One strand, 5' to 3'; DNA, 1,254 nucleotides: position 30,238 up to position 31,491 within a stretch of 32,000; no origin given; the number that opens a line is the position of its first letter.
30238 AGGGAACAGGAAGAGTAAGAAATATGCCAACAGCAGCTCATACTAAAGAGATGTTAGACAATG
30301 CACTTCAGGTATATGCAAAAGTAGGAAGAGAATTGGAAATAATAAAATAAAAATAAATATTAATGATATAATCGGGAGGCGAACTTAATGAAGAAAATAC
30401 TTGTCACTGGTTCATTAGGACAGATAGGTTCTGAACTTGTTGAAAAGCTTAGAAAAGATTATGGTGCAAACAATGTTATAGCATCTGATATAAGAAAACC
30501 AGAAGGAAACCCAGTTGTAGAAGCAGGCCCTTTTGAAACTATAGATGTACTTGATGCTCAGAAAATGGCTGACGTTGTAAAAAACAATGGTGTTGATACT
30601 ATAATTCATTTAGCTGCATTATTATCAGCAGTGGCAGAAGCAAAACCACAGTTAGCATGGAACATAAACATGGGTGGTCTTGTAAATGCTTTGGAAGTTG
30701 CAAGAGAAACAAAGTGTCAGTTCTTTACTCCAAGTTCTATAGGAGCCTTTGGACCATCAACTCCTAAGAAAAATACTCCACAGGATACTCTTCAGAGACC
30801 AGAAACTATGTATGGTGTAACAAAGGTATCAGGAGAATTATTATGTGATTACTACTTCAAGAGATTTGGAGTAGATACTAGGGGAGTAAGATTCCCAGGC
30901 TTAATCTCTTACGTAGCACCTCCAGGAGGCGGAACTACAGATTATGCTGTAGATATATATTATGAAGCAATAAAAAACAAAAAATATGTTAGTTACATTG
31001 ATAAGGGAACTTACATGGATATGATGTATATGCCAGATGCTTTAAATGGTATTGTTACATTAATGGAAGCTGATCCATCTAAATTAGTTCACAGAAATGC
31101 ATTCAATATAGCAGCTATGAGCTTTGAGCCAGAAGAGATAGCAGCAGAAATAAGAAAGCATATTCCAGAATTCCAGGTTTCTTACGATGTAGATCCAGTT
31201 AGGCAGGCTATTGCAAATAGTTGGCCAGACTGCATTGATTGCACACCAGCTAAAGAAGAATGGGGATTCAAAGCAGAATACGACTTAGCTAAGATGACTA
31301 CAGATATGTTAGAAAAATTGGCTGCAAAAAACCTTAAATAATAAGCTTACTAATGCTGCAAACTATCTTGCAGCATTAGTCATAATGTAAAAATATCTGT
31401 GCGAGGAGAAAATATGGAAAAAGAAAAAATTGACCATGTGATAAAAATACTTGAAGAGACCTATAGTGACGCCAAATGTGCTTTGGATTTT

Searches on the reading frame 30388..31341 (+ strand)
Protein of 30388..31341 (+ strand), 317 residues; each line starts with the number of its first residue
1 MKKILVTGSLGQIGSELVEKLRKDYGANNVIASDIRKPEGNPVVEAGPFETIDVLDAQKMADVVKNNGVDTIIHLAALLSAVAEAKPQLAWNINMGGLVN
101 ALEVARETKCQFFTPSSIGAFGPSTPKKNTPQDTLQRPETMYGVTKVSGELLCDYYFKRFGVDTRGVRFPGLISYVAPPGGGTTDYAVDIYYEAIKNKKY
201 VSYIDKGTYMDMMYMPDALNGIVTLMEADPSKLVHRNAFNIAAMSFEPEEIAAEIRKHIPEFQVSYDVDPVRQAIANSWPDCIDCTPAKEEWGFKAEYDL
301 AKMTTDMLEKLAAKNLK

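Call 62: find_encoding_contigs(protein=window:30388-31341:+, flank=10000, max_places=3)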
Protein window:30388-31341:+ (317 aa): 2 contigs read that carry it; 1 place shown.
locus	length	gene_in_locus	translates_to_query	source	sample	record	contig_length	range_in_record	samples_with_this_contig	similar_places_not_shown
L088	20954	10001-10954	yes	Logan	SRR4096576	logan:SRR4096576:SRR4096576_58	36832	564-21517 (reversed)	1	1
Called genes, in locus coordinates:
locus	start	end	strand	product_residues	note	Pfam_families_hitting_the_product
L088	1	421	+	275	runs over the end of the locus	PF20511:PMI_typeI_cat (faint), PF07883:Cupin_2 (faint)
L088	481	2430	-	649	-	PF00005:ABC_tran, PF02463:SMC_N (faint), PF07693:KAP_NTPase (faint), PF13555:AAA_29 (faint), PF01926:MMR_HSR1 (faint), PF12848:ABC_tran_Xtn, PF00005:ABC_tran, PF16326:ABC_tran_CTD, +1 more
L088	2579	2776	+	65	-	-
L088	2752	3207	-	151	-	PF13302:Acetyltransf_3 (weak), PF13673:Acetyltransf_10, PF00583:Acetyltransf_1, PF13508:Acetyltransf_7, PF08445:FR47 (weak)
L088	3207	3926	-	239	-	PF00814:TsaD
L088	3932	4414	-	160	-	PF02367:TsaE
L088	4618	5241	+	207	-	PF00571:CBS (weak)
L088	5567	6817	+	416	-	PF00070:Pyr_redox (faint), PF00890:FAD_binding_2 (weak), PF01134:GIDA (weak), PF01266:DAO (weak), PF07992:Pyr_redox_2, PF12831:FAD_oxidored (weak), PF13450:NAD_binding_8 (weak), PF13738:Pyr_redox_3, +1 more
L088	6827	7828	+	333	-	PF08331:QueG_DUF1730, PF00037:Fer4 (faint), PF12838:Fer4_7 (weak), PF13484:Fer4_16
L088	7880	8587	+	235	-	PF01553:Acyltransferase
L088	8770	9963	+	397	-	PF00155:Aminotran_1_2, PF01053:Cys_Met_Meta_PP (faint)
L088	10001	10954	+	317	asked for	PF01073:3Beta_HSD, PF01370:Epimerase, PF02719:Polysacc_synt_2 (weak), PF04321:RmlD_sub_bind, PF16363:GDP_Man_Dehyd, PF07993:NAD_binding_4 (weak)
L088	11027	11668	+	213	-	PF00730:HhH-GPD, PF00633:HHH, PF10576:EndIII_4Fe-2S (weak)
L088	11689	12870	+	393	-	PF00390:malic, PF00208:ELFV_dehydrog (weak), PF03949:Malic_M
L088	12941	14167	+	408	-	PF01546:Peptidase_M20, PF07687:M20_dimer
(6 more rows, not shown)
